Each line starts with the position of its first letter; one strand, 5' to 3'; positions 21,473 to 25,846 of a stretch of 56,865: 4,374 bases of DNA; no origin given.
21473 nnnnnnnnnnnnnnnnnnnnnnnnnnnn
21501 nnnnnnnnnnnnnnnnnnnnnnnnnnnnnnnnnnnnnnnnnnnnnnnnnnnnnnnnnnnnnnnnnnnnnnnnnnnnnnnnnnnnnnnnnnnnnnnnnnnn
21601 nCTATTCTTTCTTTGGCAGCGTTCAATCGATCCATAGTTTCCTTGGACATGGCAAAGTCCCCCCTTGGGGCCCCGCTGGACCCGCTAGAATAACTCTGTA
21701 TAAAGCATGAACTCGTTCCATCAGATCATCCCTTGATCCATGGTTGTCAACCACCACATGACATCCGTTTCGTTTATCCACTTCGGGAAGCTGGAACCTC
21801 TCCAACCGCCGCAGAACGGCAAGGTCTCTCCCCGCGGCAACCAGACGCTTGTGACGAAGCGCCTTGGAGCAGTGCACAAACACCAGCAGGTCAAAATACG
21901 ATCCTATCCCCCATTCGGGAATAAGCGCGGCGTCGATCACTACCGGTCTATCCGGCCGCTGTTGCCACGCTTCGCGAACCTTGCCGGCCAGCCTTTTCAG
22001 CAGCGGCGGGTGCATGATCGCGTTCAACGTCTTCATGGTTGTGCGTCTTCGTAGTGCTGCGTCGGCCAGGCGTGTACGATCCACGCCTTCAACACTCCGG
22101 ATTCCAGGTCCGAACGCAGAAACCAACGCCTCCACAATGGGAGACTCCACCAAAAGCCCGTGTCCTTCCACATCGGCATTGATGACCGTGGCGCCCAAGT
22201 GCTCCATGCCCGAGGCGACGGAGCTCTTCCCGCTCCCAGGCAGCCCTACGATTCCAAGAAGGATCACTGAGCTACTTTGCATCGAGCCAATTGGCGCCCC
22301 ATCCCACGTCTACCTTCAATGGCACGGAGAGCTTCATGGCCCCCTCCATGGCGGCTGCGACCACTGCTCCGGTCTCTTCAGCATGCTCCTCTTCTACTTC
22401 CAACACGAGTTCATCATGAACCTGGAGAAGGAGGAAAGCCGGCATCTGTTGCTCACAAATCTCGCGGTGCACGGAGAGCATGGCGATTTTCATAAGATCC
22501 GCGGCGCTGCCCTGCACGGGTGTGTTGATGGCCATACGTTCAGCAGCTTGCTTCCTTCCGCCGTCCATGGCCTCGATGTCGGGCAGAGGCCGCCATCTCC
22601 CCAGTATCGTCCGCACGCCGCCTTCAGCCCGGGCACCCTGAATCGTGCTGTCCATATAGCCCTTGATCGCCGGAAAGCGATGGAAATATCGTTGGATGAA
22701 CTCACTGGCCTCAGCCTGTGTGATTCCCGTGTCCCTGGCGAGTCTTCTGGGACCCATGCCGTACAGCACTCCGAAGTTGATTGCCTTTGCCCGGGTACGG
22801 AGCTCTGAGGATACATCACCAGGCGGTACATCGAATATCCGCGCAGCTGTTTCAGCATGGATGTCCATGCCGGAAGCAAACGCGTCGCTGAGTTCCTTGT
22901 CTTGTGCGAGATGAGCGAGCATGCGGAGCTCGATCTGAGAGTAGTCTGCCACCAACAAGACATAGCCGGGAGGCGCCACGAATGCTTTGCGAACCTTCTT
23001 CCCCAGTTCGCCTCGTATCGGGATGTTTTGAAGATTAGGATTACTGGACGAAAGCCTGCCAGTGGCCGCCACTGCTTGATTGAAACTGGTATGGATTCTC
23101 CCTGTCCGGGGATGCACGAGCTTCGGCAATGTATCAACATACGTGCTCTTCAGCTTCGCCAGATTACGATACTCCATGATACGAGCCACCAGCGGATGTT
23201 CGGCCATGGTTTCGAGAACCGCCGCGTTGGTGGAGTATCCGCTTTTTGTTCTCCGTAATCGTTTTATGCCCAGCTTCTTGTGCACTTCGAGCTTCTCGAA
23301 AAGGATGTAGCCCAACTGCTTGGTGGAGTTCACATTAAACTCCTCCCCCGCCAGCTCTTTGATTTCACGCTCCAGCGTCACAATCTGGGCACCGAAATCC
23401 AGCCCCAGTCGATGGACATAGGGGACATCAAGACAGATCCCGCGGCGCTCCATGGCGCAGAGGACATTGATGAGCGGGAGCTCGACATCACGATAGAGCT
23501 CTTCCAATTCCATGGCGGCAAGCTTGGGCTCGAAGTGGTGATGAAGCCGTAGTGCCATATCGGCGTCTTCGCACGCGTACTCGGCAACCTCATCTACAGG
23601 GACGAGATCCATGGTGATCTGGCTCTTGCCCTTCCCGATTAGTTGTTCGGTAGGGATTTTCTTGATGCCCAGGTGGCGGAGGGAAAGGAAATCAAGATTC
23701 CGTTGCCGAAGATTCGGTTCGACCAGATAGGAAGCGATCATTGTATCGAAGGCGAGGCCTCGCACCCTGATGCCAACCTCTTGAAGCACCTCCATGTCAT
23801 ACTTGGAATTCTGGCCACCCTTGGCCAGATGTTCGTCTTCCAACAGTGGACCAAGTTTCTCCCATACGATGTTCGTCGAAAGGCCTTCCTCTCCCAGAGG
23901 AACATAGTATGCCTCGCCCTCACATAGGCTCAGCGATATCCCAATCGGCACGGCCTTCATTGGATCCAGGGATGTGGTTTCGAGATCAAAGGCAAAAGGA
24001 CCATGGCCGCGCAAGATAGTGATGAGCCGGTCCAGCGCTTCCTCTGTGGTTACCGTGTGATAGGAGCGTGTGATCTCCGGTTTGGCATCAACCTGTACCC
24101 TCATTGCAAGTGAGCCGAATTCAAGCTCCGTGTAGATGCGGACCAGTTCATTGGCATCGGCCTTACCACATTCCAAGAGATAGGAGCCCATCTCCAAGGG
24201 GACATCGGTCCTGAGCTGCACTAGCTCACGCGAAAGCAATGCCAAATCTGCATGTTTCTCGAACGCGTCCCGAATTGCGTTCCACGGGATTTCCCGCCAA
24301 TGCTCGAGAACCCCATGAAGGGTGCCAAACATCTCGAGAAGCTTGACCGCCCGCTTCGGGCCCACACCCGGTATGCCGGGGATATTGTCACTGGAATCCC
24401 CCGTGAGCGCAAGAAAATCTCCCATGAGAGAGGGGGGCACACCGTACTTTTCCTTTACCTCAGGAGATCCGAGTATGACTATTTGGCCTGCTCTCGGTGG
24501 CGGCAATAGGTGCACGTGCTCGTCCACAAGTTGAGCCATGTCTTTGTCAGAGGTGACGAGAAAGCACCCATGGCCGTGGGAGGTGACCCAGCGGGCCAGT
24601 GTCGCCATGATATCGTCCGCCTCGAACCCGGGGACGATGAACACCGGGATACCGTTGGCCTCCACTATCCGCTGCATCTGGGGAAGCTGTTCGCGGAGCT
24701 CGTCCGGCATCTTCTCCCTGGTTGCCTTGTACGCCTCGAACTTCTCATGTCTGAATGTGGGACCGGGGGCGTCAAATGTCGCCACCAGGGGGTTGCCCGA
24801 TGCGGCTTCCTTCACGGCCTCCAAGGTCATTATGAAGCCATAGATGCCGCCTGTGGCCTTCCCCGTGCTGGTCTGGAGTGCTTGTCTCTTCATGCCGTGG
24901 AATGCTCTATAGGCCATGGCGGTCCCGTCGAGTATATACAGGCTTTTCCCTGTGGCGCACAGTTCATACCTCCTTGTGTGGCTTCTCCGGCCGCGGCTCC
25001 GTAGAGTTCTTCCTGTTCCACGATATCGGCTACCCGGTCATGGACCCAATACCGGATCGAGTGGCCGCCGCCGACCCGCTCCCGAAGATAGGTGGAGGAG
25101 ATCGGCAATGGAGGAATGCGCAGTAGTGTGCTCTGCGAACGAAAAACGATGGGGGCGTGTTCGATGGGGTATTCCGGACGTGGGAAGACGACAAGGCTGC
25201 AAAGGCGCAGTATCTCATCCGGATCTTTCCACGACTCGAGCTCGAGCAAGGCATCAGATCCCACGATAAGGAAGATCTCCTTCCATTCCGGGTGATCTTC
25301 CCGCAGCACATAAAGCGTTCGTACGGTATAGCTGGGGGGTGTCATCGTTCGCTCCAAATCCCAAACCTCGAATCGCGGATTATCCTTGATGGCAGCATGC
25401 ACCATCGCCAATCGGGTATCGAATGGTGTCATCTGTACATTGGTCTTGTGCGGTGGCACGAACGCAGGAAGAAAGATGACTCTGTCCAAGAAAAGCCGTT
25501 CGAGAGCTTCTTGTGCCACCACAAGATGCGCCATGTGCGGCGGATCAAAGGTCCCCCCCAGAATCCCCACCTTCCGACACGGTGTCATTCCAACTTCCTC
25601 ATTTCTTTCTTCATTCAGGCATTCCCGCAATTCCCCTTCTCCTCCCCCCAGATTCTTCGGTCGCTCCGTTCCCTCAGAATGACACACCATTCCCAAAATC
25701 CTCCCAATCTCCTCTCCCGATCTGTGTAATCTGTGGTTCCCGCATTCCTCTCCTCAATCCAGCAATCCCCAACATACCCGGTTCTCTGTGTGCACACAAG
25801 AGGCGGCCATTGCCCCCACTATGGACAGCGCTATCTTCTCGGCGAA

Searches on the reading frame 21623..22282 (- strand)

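Call 24: search_protein_families(library=pfam, proteins=[window:21623-22282:-])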
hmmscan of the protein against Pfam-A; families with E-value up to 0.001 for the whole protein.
window:21623-22282:- (219 aa): 2 families
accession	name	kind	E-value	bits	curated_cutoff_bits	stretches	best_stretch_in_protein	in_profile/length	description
PF01121.26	CoaE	-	3.7e-17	63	27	1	8-184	2-178/180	Dephospho-CoA kinase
PF13671.12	AAA_33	-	6.8e-06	26.9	27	1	11-165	4-106/143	AAA domain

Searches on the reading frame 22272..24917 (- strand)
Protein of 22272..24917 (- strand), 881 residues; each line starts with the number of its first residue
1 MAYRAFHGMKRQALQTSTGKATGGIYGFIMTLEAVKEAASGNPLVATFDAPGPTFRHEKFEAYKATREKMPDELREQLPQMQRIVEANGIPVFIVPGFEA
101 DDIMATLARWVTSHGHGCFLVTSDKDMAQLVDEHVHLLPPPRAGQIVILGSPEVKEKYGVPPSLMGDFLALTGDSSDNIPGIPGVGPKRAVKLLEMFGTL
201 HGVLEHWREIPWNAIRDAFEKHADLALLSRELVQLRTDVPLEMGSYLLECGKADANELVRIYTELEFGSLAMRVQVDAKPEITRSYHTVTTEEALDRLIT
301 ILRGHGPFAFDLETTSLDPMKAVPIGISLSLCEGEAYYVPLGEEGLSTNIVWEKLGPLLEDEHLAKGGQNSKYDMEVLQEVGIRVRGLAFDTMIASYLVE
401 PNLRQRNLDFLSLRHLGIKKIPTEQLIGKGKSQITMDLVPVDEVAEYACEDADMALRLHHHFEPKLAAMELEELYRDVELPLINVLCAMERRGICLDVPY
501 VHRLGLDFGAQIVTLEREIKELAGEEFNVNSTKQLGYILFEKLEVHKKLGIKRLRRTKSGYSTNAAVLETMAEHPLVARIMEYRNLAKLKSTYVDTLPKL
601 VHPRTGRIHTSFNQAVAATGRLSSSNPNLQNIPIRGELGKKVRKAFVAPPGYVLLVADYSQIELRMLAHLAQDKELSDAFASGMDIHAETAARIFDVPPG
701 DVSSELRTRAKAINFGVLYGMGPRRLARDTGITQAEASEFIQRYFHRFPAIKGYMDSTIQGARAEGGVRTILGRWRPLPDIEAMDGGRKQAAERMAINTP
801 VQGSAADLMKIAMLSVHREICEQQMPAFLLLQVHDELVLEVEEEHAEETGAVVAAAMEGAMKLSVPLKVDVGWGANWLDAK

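Call 24: search_protein_families(library=pfam, proteins=[window:22272-24917:-])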
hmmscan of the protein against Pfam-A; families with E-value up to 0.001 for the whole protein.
window:22272-24917:- (881 aa): 5 families
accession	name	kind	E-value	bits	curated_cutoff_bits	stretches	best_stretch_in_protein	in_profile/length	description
PF00476.26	DNA_pol_A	-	6.1e-154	513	34.3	1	501-878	4-380/381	DNA polymerase family A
PF02739.22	5_3_exonuc_N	-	8.7e-44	149.6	34.3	1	1-159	10-164/164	5'-3' exonuclease, N-terminal resolvase-like domain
PF01612.26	DNA_pol_A_exo1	-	6.4e-29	101.4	23.6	1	286-466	1-172/173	3'-5' exonuclease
PF01367.25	5_3_exonuc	-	3.7e-27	95.1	40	1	160-251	1-92/97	5'-3' exonuclease, C-terminal SAM fold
PF22619.2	DNA_polI_exo1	-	6.5e-09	36.2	27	1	321-433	12-118/140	DNA polymerase I, ribonuclease H-like domain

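Call 26: find_related_loci(query=window:22272-24917:-, collection=genome_contigs, flank=10000)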
Query window:22272-24917:- (881 aa) in genome_contigs; peptide patterns used: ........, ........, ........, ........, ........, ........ (x = any residue, [..] = any of these).
313 stretches matched a pattern; 283 encode a relative of the query (tblastn E <= 1e-3); the best 80 are kept; 80 distinct loci.
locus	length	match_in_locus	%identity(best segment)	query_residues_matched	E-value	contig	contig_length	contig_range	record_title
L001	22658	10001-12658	48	1-880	0e+0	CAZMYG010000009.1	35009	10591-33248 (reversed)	MAG TPA_asm: uncultured Planctomycetales bacterium isolate SRP287051_co1_178 genome assembly, contig: NODE_1982_length_3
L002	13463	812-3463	49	1-880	0e+0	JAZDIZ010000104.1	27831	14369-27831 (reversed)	MAG: Pseudomonadota bacterium isolate MEGAHIT-group-0.441 k141_9045900, whole genome shotgun sequence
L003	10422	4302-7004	45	1-880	0e+0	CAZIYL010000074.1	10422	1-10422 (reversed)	MAG TPA_asm: uncultured Deferribacteres bacterium isolate binchicken_co164_28 genome assembly, contig: NODE_2065_length_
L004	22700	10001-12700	47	1-880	0e+0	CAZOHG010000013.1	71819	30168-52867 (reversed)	MAG TPA_asm: uncultured Deferribacteres bacterium isolate SRP163575_co3_314 genome assembly, contig: NODE_265_length_718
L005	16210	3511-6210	46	1-880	0e+0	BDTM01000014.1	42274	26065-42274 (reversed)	Bacterium BMS3Bbin03 DNA, contig: NODE_23, whole genome shotgun sequence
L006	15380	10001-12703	45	1-880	0e+0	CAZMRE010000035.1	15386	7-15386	MAG TPA_asm: uncultured Deferribacteres bacterium isolate binchicken_co164_22 genome assembly, contig: NODE_840_length_1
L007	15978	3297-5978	47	1-880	0e+0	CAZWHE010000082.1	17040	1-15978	MAG TPA_asm: uncultured Phycisphaerales bacterium isolate binchicken_co65_83 genome assembly, contig: NODE_13658_length_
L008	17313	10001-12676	46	1-880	0e+0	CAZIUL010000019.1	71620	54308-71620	MAG TPA_asm: uncultured Phycisphaerales bacterium isolate SRP077602_co1_433 genome assembly, contig: NODE_835_length_716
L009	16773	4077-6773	44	1-880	0e+0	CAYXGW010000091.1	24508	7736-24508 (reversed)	MAG TPA_asm: uncultured Deferribacteres bacterium isolate binchicken_co182_195 genome assembly, contig: NODE_452_length_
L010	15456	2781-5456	45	1-880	0e+0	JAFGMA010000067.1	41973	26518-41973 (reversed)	MAG: candidate division KSB1 bacterium isolate Zod_Metabat.436 k87_2497718, whole genome shotgun sequence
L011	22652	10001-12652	45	1-880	0e+0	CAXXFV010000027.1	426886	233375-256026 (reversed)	MAG: bacterium isolate e055f79f-11b1-469d-a678-3d38a7c05fec genome assembly, contig: contig_27, whole genome shotgun seq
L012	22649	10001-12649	46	1-880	0e+0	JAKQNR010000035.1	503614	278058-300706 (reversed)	MAG: bacterium isolate USDV_metabat.161 k141_1290902, whole genome shotgun sequence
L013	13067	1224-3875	46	1-880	0e+0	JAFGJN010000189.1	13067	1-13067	MAG: candidate division KSB1 bacterium isolate Zod_Metabat.28 k87_6458611, whole genome shotgun sequence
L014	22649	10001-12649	47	1-880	0e+0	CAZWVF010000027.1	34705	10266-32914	MAG TPA_asm: uncultured Gemmatimonadota bacterium isolate binchicken_co132_67 genome assembly, contig: NODE_298_length_3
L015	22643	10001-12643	46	1-880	0e+0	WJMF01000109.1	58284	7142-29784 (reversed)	MAG: candidate division KSB1 bacterium isolate Bin_298 k141_1073401, whole genome shotgun sequence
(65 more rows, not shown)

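Call 29: find_homologous_proteins(query=window:22272-24917:-, max_evalue=1e-100)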
Query window:22272-24917:- (881 aa): 7835 proteins with E <= 1e-100 among 8000 candidates; the best 120 are listed.
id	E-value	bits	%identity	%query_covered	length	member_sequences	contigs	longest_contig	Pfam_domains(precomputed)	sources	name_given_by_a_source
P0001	0.0e+0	1995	100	100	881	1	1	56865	PF01612.27,PF01367.26,PF02739.23,PF22619.3,PF00476.27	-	-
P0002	0.0e+0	1292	63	100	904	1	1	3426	PF01612.27,PF01367.26,PF02739.23,PF22619.3,PF00476.27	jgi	-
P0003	0.0e+0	1279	63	100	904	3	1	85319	PF01612.27,PF01367.26,PF02739.23,PF22619.3,PF00476.27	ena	-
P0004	0.0e+0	1265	64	99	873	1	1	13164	PF01612.27,PF01367.26,PF02739.23,PF22619.3,PF00476.27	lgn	-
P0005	0.0e+0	1248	65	98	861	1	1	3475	PF01612.27,PF01367.26,PF02739.23,PF22619.3,PF00476.27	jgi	jgi:DNA polymerase-1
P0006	0.0e+0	1239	64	100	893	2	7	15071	PF01612.27,PF01367.26,PF02739.23,PF22619.3,PF00476.27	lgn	-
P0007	0.0e+0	1217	63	100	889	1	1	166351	PF01612.27,PF01367.26,PF02739.23,PF22619.3,PF00476.27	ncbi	-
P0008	0.0e+0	1191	62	100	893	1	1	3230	PF01612.27,PF01367.26,PF02739.23,PF22619.3,PF00476.27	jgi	-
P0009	0.0e+0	1190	62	100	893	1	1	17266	PF01612.27,PF01367.26,PF02739.23,PF22619.3,PF00476.27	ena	-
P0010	0.0e+0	1190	62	100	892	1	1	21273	PF01612.27,PF01367.26,PF02739.23,PF22619.3,PF00476.27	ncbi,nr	ncbi:DNA polymerase I [Candidatus Fermentibacteria bacterium]|nr:DNA polymerase I [Candidatus Fermen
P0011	0.0e+0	1180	61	100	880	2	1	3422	PF01612.27,PF01367.26,PF02739.23,PF22619.3,PF00476.27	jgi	jgi:DNA polymerase-1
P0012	4.0e-284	964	52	100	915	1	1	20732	PF01612.27,PF01367.26,PF02739.23,PF22619.3,PF00476.27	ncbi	-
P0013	8.9e-282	956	51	100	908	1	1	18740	PF01612.27,PF01367.26,PF02739.23,PF22619.3,PF00476.27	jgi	-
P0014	1.4e-278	945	50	100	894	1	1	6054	PF01612.27,PF01367.26,PF02739.23,PF22619.3,PF00476.27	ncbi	-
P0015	3.5e-278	944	51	100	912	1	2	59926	PF01612.27,PF01367.26,PF02739.23,PF22619.3,PF00476.27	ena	-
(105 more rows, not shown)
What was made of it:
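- On REP / REPIN: The window is the whole contig (call 29).
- Tried and rejected: PolA relatives: the best is 49% identical among species representatives (call 26) and 61-65% identical in the large collection (call 29).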

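Call 30: find_encoding_contigs(protein=P0003, flank=10000, max_places=3)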
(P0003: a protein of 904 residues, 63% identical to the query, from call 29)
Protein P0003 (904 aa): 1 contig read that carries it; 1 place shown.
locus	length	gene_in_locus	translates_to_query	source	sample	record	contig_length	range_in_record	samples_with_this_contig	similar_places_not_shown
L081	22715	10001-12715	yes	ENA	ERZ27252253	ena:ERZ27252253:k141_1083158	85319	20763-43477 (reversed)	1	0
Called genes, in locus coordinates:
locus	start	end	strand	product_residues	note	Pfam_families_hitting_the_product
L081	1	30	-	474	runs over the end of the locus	PF04932:Wzy_C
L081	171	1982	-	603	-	PF02706:Wzz, PF13807:GNVR (weak)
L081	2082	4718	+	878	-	PF07494:Reg_prop (faint), PF07495:Y_Y_Y, PF00990:GGDEF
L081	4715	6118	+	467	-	PF03631:Virul_fac_BrkB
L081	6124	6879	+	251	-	PF00535:Glycos_transf_2, PF13641:Glyco_tranf_2_3 (weak)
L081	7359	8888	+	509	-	PF17651:Raco_middle, PF14574:RACo_C_ter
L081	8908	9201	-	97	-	PF01713:Smr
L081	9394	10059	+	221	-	PF01467:CTP_transf_like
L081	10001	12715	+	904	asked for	PF02739:5_3_exonuc_N, PF01367:5_3_exonuc, PF01612:DNA_pol_A_exo1, PF22619:DNA_polI_exo1, PF00476:DNA_pol_A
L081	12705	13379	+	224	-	PF01121:CoaE, PF13671:AAA_33 (faint), PF13238:AAA_18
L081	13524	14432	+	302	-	PF03462:PCRF, PF00472:RF-1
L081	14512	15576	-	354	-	PF00072:Response_reg, PF13487:HD_5, PF01966:HD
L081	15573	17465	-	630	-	PF20966:MASE6 (weak), PF00512:HisKA, PF02518:HATPase_c, PF00072:Response_reg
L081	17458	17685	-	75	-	-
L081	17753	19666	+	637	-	-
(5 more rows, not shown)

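Call 31: find_encoding_contigs(protein=P0007, flank=10000, max_places=3)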
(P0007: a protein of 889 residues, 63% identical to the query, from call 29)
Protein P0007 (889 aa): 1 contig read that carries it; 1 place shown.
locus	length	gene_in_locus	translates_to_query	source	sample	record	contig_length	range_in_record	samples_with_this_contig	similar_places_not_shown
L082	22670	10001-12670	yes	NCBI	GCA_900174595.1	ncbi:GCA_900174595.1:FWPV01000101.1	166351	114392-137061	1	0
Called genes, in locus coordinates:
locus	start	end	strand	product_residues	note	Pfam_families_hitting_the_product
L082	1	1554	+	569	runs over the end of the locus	PF00512:HisKA, PF13581:HATPase_c_2 (weak), PF02518:HATPase_c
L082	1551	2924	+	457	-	PF00072:Response_reg, PF00158:Sigma54_activat, PF14532:Sigma54_activ_2, PF07728:AAA_5 (weak), PF25601:AAA_lid_14, PF02954:HTH_8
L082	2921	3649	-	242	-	PF03167:UDG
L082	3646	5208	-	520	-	PF02706:Wzz, PF13807:GNVR (weak)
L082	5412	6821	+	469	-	PF03631:Virul_fac_BrkB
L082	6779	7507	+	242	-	PF00535:Glycos_transf_2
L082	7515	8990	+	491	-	PF00111:Fer2 (weak), PF17651:Raco_middle, PF14574:RACo_C_ter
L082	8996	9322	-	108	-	PF01713:Smr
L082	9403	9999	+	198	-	PF01467:CTP_transf_like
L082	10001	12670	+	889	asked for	PF02739:5_3_exonuc_N, PF01367:5_3_exonuc, PF01612:DNA_pol_A_exo1, PF22619:DNA_polI_exo1, PF00476:DNA_pol_A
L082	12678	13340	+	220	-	PF01121:CoaE, PF13238:AAA_18 (faint), PF13671:AAA_33 (weak)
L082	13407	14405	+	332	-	PF03462:PCRF, PF00472:RF-1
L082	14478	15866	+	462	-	PF00753:Lactamase_B, PF12706:Lactamase_B_2, PF10996:Beta-Casp, PF07521:RMMBL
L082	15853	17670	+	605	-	PF00884:Sulfatase, PF01663:Phosphodiest (weak), PF16347:SGSH_C (faint)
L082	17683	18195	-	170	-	PF16158:N_BRCA1_IG (weak)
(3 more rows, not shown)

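Call 32: find_encoding_contigs(protein=P0006, flank=10000, max_places=7)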
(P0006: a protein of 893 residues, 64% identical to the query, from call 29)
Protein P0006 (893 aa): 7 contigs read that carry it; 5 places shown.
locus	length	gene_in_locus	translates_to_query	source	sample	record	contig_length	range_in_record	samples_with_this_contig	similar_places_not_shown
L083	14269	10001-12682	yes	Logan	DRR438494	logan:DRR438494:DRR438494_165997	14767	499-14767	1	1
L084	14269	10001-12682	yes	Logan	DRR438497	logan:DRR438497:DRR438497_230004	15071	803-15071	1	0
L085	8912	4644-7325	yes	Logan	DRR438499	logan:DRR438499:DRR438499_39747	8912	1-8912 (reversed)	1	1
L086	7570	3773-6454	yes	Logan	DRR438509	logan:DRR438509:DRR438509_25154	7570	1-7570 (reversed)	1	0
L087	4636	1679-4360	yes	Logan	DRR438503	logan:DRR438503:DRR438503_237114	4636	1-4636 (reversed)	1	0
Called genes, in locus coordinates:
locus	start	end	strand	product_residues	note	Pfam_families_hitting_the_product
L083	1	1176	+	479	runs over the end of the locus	PF02775:TPP_enzyme_C, PF01558:POR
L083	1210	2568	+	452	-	-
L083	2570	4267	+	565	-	-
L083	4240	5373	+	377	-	PF13472:Lipase_GDSL_2, PF16822:ALGX (faint)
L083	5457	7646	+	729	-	PF22310:NMB0315_dom_I (faint), PF01464:SLT, PF13518:HTH_28 (faint), PF01476:LysM, PF01476:LysM, PF23473:LysM3_LYK4_5 (weak), PF01476:LysM, PF23473:LysM3_LYK4_5, +4 more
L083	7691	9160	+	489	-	PF02113:Peptidase_S13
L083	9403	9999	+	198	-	PF01467:CTP_transf_like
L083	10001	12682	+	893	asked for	PF02739:5_3_exonuc_N, PF01367:5_3_exonuc, PF01612:DNA_pol_A_exo1, PF22619:DNA_polI_exo1 (weak), PF00476:DNA_pol_A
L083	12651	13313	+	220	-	PF01121:CoaE, PF13238:AAA_18 (faint)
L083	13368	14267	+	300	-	?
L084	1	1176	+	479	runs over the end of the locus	PF02775:TPP_enzyme_C, PF01558:POR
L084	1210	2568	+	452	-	-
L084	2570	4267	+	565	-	-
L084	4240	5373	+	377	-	PF13472:Lipase_GDSL_2, PF16822:ALGX (faint)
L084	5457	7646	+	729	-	PF22310:NMB0315_dom_I (faint), PF01464:SLT, PF13518:HTH_28 (faint), PF01476:LysM, PF01476:LysM, PF23473:LysM3_LYK4_5 (weak), PF01476:LysM, PF23473:LysM3_LYK4_5, +4 more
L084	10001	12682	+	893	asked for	PF02739:5_3_exonuc_N, PF01367:5_3_exonuc, PF01612:DNA_pol_A_exo1, PF22619:DNA_polI_exo1 (weak), PF00476:DNA_pol_A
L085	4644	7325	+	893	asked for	PF02739:5_3_exonuc_N, PF01367:5_3_exonuc, PF01612:DNA_pol_A_exo1, PF22619:DNA_polI_exo1 (weak), PF00476:DNA_pol_A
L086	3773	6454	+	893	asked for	PF02739:5_3_exonuc_N, PF01367:5_3_exonuc, PF01612:DNA_pol_A_exo1, PF22619:DNA_polI_exo1 (weak), PF00476:DNA_pol_A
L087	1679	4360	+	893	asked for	PF02739:5_3_exonuc_N, PF01367:5_3_exonuc, PF01612:DNA_pol_A_exo1, PF22619:DNA_polI_exo1 (weak), PF00476:DNA_pol_A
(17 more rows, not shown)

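Call 33: find_encoding_contigs(protein=P0004, flank=10000, max_places=3)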
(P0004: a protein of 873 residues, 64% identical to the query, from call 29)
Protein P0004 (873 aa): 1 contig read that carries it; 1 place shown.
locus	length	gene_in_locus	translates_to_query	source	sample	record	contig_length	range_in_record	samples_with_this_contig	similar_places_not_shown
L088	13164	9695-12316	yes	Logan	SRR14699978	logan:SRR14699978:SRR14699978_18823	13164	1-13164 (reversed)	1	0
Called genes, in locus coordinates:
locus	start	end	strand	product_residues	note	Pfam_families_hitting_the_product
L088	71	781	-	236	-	PF03167:UDG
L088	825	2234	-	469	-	PF04932:Wzy_C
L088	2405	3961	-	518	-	PF02706:Wzz, PF13807:GNVR (weak)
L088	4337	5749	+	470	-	PF03631:Virul_fac_BrkB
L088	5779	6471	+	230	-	PF00535:Glycos_transf_2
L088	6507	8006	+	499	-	PF00111:Fer2, PF17651:Raco_middle, PF14574:RACo_C_ter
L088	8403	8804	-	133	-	PF01713:Smr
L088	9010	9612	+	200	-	PF01467:CTP_transf_like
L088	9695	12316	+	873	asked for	PF02739:5_3_exonuc_N, PF01367:5_3_exonuc, PF01612:DNA_pol_A_exo1, PF22619:DNA_polI_exo1, PF00476:DNA_pol_A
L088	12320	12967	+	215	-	PF01121:CoaE, PF13238:AAA_18, PF13671:AAA_33 (weak)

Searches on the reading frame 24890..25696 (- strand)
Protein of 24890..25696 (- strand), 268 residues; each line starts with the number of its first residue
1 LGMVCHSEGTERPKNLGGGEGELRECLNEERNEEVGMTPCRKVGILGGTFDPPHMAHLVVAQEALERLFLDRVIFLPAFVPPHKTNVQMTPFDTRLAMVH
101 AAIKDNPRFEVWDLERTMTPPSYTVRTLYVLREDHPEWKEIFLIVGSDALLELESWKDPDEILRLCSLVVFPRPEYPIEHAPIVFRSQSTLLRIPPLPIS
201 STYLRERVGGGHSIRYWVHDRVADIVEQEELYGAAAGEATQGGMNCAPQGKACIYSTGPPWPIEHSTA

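Call 24: search_protein_families(library=pfam, proteins=[window:24890-25696:-])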
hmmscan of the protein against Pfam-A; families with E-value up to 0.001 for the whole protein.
window:24890-25696:- (268 aa): 1 family
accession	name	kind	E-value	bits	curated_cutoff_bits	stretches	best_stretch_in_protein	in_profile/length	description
PF01467.32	CTP_transf_like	-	1.2e-22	81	21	1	45-207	1-133/133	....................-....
